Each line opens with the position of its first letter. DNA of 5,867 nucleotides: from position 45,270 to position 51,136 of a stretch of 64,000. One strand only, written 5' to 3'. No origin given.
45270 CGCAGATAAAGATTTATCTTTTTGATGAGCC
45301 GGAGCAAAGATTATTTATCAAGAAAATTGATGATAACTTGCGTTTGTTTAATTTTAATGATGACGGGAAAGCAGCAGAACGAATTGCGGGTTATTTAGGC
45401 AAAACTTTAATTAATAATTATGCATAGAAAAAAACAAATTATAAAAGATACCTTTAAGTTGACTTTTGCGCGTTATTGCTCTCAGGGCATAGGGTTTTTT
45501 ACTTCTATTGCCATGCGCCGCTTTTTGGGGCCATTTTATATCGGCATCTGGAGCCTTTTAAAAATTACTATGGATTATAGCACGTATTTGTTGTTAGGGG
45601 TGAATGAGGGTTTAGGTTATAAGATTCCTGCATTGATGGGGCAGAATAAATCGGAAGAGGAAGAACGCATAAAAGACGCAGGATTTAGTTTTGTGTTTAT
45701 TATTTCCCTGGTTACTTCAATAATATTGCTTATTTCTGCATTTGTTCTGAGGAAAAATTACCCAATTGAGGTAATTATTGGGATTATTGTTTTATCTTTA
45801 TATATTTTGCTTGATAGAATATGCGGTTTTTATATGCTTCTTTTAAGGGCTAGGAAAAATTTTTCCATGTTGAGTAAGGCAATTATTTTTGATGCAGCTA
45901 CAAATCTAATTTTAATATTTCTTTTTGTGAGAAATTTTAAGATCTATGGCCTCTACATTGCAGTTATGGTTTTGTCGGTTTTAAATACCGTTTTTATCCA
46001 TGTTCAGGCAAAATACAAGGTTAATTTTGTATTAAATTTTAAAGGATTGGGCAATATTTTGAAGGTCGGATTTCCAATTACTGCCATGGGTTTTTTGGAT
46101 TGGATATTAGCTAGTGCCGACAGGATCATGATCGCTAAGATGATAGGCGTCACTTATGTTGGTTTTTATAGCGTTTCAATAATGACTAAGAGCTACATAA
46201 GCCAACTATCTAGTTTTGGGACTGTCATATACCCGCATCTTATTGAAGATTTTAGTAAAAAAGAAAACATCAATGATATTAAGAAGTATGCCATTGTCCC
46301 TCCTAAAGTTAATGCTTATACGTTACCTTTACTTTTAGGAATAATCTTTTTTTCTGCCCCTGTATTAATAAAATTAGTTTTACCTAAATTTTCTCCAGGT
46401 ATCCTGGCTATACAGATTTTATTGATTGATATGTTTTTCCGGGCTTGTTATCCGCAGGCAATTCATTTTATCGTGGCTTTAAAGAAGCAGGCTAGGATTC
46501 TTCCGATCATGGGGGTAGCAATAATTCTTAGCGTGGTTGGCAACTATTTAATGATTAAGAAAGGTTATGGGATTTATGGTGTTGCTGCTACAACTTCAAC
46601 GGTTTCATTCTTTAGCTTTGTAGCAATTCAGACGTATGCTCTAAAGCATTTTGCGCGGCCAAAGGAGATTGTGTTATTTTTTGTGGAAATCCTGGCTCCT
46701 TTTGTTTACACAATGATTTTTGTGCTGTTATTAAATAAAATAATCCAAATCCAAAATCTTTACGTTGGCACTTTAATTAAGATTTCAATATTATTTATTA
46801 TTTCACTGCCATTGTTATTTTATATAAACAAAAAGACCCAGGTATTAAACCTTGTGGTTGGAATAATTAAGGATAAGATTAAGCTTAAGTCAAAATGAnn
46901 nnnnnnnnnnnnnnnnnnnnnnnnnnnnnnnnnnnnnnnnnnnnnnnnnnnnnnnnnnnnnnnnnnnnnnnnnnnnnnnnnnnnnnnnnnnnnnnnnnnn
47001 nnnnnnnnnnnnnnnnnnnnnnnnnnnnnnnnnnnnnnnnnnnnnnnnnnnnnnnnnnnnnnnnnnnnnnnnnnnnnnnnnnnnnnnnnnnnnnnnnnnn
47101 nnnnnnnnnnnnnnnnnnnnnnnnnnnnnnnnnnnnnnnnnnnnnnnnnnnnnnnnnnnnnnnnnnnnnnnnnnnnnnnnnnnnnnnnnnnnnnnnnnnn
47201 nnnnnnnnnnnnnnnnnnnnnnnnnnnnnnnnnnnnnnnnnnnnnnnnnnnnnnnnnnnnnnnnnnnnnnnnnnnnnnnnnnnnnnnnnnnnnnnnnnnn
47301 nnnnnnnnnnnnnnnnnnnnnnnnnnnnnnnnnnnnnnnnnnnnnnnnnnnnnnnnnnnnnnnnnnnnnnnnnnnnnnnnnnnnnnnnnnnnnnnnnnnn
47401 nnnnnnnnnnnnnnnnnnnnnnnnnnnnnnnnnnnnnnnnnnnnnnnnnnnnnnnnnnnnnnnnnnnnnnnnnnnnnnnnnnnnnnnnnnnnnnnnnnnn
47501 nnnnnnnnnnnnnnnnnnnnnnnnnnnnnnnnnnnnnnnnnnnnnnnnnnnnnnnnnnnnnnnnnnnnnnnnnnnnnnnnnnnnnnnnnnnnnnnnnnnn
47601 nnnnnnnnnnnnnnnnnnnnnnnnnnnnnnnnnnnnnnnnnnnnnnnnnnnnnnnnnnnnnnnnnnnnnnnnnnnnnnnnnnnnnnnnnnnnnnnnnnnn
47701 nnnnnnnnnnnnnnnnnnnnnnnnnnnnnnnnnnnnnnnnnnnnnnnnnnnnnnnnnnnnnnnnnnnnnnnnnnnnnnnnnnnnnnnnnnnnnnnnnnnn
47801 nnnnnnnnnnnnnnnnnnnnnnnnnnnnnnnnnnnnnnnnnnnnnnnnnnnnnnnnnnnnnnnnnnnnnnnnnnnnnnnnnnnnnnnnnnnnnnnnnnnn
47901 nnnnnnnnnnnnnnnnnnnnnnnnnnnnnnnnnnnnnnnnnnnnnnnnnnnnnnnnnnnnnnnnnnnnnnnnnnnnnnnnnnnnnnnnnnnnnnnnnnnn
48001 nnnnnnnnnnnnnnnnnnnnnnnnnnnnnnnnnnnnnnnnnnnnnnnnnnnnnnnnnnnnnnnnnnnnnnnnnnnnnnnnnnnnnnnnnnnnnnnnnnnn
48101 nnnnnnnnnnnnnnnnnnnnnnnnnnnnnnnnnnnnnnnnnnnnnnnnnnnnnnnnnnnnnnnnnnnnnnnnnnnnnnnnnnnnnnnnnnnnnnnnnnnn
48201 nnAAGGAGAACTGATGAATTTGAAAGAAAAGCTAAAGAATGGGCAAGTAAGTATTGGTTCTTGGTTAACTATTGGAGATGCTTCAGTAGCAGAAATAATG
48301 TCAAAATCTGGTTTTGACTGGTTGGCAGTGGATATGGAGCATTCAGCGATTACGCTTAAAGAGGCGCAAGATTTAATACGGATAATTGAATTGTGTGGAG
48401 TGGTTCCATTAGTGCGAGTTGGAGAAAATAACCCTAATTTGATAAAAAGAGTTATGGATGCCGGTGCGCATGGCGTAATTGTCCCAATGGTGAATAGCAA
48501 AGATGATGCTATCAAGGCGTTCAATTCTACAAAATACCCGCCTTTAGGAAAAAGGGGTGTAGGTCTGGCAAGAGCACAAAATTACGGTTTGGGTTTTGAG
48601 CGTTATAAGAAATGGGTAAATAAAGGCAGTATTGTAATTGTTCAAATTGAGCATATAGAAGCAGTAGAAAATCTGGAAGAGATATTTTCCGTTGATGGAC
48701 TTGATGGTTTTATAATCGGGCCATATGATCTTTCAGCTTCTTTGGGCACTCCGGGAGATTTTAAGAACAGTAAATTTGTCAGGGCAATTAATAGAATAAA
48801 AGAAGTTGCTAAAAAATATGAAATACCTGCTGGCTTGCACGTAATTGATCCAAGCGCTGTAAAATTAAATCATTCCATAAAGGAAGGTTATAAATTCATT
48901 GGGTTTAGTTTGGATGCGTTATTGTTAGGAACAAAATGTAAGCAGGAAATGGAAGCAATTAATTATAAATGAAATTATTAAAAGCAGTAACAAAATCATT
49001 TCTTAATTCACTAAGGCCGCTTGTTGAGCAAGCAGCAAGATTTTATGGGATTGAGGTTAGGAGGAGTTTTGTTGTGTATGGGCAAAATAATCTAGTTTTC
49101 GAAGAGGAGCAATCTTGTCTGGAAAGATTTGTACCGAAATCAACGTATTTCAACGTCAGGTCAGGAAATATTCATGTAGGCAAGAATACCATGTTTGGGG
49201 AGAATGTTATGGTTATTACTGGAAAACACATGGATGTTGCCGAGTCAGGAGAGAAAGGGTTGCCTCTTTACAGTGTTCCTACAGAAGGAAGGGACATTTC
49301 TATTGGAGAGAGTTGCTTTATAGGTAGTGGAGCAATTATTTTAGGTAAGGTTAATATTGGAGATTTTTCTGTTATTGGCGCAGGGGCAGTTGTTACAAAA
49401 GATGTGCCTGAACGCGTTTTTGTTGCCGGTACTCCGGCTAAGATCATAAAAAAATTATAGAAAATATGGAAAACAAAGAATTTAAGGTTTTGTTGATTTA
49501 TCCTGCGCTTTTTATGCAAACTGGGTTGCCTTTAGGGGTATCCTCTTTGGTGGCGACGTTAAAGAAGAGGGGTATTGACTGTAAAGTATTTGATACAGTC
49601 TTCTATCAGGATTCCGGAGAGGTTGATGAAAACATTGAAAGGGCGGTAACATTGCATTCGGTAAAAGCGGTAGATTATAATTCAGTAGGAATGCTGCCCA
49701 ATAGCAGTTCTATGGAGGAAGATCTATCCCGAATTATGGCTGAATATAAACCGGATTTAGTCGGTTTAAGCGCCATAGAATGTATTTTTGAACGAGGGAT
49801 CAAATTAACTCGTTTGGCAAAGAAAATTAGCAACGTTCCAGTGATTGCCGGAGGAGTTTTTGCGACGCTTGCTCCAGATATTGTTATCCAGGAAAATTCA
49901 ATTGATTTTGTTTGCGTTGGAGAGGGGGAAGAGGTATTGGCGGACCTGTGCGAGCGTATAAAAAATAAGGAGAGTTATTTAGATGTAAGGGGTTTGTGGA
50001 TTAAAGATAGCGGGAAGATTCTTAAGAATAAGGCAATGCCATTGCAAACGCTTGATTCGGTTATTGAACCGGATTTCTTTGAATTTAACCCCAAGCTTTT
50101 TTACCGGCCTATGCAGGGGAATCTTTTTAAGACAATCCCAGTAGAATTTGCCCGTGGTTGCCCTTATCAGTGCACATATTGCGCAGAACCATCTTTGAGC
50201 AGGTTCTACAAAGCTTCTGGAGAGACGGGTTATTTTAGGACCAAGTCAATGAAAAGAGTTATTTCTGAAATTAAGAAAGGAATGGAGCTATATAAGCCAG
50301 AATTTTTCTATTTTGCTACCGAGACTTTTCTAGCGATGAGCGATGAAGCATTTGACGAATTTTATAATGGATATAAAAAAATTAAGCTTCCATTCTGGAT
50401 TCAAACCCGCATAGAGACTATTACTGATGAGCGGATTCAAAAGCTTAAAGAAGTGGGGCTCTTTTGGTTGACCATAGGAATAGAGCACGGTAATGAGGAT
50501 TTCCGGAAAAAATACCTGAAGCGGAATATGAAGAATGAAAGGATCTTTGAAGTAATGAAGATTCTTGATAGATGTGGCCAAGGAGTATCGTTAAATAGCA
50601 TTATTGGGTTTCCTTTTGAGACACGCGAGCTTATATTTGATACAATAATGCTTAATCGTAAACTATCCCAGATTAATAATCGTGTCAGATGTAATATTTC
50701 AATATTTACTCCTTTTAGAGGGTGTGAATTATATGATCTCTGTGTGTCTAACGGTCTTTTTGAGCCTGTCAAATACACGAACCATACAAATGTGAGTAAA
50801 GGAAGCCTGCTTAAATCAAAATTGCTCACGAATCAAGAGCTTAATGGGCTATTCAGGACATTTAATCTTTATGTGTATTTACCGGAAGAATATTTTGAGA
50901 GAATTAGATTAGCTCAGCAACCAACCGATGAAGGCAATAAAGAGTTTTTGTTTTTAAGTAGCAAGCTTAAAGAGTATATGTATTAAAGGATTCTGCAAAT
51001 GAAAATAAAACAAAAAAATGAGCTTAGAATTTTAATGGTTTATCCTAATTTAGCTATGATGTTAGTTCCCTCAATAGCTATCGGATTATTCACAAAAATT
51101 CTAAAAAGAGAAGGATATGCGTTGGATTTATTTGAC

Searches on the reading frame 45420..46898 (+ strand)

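Call 4: search_protein_families(library=pfam, proteins=[window:45420-46898:+])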
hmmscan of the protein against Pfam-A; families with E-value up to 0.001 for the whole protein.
window:45420-46898:+ (492 aa): 2 families
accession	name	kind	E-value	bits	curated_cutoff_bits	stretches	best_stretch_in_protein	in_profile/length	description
PF13440.11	Polysacc_synt_3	-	3.6e-14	53.1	23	1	73-321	36-284/293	Polysaccharide biosynthesis protein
PF01943.22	Polysacc_synt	-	7.3e-10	39.2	28.2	1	8-274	2-270/274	Polysaccharide biosynthesis protein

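Call 5: search_protein_families(library=ncbifam, proteins=[window:45420-46898:+])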
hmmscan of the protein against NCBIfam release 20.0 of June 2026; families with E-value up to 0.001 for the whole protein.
window:45420-46898:+ (492 aa): 0 families

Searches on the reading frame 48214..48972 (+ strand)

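Call 4: search_protein_families(library=pfam, proteins=[window:48214-48972:+])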
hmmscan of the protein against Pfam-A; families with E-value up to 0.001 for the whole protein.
window:48214-48972:+ (252 aa): 1 family
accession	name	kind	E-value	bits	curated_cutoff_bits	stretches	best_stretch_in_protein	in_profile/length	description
PF03328.21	HpcH_HpaI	-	2.9e-34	118.7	25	1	15-234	3-214/221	HpcH/HpaI aldolase/citrate lyase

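Call 5: search_protein_families(library=ncbifam, proteins=[window:48214-48972:+])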
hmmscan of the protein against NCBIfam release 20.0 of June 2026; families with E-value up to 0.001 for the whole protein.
window:48214-48972:+ (252 aa): 4 families
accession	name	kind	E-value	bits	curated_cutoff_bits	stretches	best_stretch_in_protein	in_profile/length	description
TIGR02311.1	HpaI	equivalog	1.2e-52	178.9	368.8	1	3-241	3-240/249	4-hydroxy-2-oxoheptanedioate aldolase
NF007521.0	PRK10128.1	equivalog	4.1e-47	160.9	441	1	3-240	9-245/267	2-keto-3-deoxy-L-rhamnonate aldolase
NF007849.0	PRK10558.1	equivalog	2.5e-46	158.2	393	1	3-236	10-241/256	2-dehydro-3-deoxyglucarate aldolase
TIGR03239.1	GarL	equivalog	1e-45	156.3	406.75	1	3-238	3-236/249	2-dehydro-3-deoxyglucarate aldolase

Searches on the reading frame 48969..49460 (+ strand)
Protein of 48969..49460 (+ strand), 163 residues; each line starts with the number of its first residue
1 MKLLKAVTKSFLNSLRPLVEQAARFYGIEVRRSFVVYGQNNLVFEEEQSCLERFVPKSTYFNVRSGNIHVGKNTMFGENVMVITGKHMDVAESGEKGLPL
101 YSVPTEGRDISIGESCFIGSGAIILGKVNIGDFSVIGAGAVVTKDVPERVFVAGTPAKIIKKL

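Call 21: search_protein_families(library=pfam, max_evalue=0.000001, proteins=[window:48969-49460:+])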
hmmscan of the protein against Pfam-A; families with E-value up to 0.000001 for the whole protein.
window:48969-49460:+ (163 aa): 2 families
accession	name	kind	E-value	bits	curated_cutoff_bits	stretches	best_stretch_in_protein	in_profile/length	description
PF00132.30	Hexapep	-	5.4e-10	39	27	1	110-144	2-36/36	Bacterial transferase hexapeptide (six repeats)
PF14602.12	Hexapep_2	-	5.2e-08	32.9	27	1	110-144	2-34/34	Hexapeptide repeat of succinyl-transferase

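Call 59: search_protein_families(library=ncbifam, max_evalue=1e-10, proteins=[window:48969-49460:+])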
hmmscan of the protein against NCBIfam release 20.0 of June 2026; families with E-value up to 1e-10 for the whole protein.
window:48969-49460:+ (163 aa): 10 families
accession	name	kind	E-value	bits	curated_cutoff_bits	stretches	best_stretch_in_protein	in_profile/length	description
NF007240.0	PRK09677.1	equivalog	1.5e-17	63.7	243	1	67-162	85-183/192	putative lipopolysaccharide biosynthesis O-acetyl transferase WbbJ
NF007499.0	PRK10092.1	equivalog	3e-17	63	314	1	67-163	93-183/183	maltose O-acetyltransferase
TIGR03570.1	NeuD_NnaD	subfamily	1.3e-16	60.8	160.8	1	70-158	114-202/202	NeuD/PglB/VioB family sugar acetyltransferase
NF041874.1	EPS_EpsC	equivalog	2e-15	56.9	150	1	108-162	112-166/168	serine O-acetyltransferase EpsC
NF007076.0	PRK09527.1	equivalog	5.5e-15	55.3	347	1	67-162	95-184/203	galactoside O-acetyltransferase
TIGR03308.1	phn_thr-fam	hypoth_equivalog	3.3e-14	53.2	201.65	1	108-162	107-161/204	phosphonate metabolim protein, transferase hexapeptide repeat family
NF058585.1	HptprglPActTf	PfamEq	1.7e-13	50.5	300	1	109-162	106-159/172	heptaprenylglyceryl phosphate O-acetyltransferase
TIGR03532.1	DapD_Ac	equivalog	1.8e-13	50.7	231.75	1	70-162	119-213/231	2,3,4,5-tetrahydropyridine-2,6-dicarboxylate N-acetyltransferase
NF000311.1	Vat_ABCDEFH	equivalog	1.9e-12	47.2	300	0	102-162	104-163/201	Vat family streptogramin A O-acetyltransferase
TIGR01172.1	cysE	equivalog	2.7e-12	47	210.65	1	108-158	112-162/162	serine O-acetyltransferase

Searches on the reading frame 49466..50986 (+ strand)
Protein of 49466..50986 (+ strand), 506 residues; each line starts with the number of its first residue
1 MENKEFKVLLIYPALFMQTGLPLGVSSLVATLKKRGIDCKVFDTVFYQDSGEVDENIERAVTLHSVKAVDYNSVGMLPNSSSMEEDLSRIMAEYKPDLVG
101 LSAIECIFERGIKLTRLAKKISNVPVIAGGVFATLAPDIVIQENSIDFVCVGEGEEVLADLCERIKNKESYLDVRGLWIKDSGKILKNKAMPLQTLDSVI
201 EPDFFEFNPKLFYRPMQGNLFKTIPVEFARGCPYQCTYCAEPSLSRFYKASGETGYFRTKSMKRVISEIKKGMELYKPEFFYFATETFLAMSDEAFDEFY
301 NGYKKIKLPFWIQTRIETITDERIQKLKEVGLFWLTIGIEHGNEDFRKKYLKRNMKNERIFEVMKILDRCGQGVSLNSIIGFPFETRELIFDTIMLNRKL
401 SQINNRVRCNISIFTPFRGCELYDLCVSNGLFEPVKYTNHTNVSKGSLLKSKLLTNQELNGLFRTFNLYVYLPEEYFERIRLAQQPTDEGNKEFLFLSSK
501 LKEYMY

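Call 21: search_protein_families(library=pfam, max_evalue=0.000001, proteins=[window:49466-50986:+])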
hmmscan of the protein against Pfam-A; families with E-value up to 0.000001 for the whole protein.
window:49466-50986:+ (506 aa): 2 families
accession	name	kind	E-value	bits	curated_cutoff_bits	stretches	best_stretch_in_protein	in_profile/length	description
PF04055.27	Radical_SAM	-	7.5e-20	72.2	29.5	1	226-393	1-162/166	Radical SAM superfamily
PF02310.24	B12-binding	-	3.8e-13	49.8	32.1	1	74-161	31-120/121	B12 binding domain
